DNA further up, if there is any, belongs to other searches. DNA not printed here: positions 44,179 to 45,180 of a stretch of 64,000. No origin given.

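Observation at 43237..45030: AT-rich three-gene operon of unknown proteins inside the island (candidate defence or accessory system)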

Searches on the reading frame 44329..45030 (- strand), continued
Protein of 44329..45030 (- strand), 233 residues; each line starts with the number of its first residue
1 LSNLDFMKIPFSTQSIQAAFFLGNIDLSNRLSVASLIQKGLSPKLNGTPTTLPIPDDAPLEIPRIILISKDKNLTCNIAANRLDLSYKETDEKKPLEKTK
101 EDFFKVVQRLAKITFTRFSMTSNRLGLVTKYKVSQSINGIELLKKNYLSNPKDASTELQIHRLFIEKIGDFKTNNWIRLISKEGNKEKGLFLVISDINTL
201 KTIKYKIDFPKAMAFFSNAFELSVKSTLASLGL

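Call 64: fold_search(model_id=the predicted structure, library=viral)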
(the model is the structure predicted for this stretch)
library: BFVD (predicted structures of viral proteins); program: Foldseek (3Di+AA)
matches with E <= 10: 1049; with E <= 0.001: 15
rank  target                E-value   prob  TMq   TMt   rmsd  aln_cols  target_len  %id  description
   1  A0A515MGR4            7.5e-09  1.00  0.55  0.62   5.5       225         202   14  (no name in the UniProt tables at hand)
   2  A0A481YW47            3.7e-06  1.00  0.32  0.25  14.6       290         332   12  Transcription factor TFIID [Marseillevirus LCMAC201]
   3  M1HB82                4.2e-05  0.99  0.30  0.25  12.2       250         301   11  (no name in the UniProt tables at hand)
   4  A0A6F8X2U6            6.3e-05  0.95  0.28  0.10  13.0       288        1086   12  Early transcription factor large subunit-like protein [Lymphocystis disease virus 2]
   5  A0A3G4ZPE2            6.7e-05  0.98  0.29  0.25  13.8       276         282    8  Uncharacterized protein [Terrestrivirus sp.]
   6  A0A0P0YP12            1.5e-04  0.96  0.31  0.11  15.5       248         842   13  (no name in the UniProt tables at hand)
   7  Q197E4                1.5e-04  0.95  0.27  0.09  12.5       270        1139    7  Uncharacterized protein 016R [Invertebrate iridescent virus 3]
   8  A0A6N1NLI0            1.9e-04  1.00  0.42  0.35  10.7       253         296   10  Putative orfan [Tupanvirus soda lake]
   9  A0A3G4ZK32            2.1e-04  1.00  0.35  0.39  10.3       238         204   10  Uncharacterized protein [Terrestrivirus sp.]
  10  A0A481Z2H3            2.6e-04  0.87  0.26  0.08  16.4       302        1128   10  Early transcription factor large subunit-like protein [Pithovirus LCPAC001]
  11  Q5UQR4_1              4.2e-04  0.97  0.34  0.14  12.4       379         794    9  Uncharacterized protein R327 [Acanthamoeba polyphaga mimivirus]
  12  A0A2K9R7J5            4.4e-04  0.97  0.32  0.26  12.7       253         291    7  (no name in the UniProt tables at hand)
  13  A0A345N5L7            5.6e-04  0.96  0.34  0.28  11.3       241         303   10  (no name in the UniProt tables at hand)
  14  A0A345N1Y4            5.6e-04  0.96  0.32  0.26  12.9       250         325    9  (no name in the UniProt tables at hand)
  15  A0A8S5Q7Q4            7.1e-04  0.98  0.35  0.23  12.1       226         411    8  GST REP [Inoviridae sp. ctsTh7]
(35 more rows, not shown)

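Call 78: find_related_loci(query=A3, collection=viral_contigs, flank=6000)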
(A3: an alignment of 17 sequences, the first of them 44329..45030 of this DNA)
Query A3 (233 aa) in viral_contigs; peptide patterns used: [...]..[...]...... (x = any residue, [..] = any of these).
80 stretches matched a pattern; 4 encode a relative of the query (tblastn E <= 1e-3); 4 distinct loci.
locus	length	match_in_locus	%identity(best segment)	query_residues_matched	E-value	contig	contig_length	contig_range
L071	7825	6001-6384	32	15-143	3e-12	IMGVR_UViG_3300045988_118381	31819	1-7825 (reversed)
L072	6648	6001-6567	27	18-205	8e-12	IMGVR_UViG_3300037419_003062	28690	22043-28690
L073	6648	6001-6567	27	18-205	8e-12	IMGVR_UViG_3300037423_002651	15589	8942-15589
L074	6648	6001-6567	27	18-205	8e-12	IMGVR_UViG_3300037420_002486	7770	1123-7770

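Call 84: search_protein_families(library=pfam, proteins=[L071:6623-7174:+, L071:5977-6633:+], max_evalue=0.01)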
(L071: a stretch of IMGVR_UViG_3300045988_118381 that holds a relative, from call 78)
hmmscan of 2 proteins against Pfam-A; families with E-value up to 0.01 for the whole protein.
L071:6623-7174:+ (183 aa): 1 family
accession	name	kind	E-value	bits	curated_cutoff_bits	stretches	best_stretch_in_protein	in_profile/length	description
PF20705.2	DUF6821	-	0.0048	17.2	27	1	77-182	13-113/174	Family of unknown function (DUF6821)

L071:5977-6633:+ (218 aa): 0 families

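Call 88: search_protein_families(library=padloc, alignment_id=A7, max_evalue=0.01)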
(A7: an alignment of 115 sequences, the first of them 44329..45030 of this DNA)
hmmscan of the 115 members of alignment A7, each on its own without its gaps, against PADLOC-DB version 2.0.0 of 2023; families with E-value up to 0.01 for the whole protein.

A. member 1, window:44329-45030:- (233 aa): 0 families

B. families by the number of members that match (of 115 scanned): 6 families
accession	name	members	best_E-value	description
PDLC04421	PDC-M11A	1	3.2e-05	-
PDLC00786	Cyclase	1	0.0023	oligonucleotide-cyclase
PDLC03701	HEase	1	0.0023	homing endonuclease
PDLC01019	Csm4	1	0.0044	Csm4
PDLC03915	NsnC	1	0.0046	-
PDLC00398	SduA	1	0.009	DUF4263 domain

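Call 89: search_protein_families(library=ncbifam, alignment_id=A7, max_evalue=0.01)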
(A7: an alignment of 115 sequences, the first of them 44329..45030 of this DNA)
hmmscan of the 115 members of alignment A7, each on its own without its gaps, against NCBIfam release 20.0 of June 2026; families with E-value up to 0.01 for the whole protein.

A. member 1, window:44329-45030:- (233 aa): 0 families

B. families by the number of members that match (of 115 scanned): 3 families
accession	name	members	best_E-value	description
NF006981.0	PRK09450.2-1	1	0.0059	class I adenylate cyclase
TIGR03976.1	chp_LLNDYxLRE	1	0.008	His-Xaa-Ser system protein HxsD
NF033082.0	AAC_3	1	0.0095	aminoglycoside 3-N-acetyltransferase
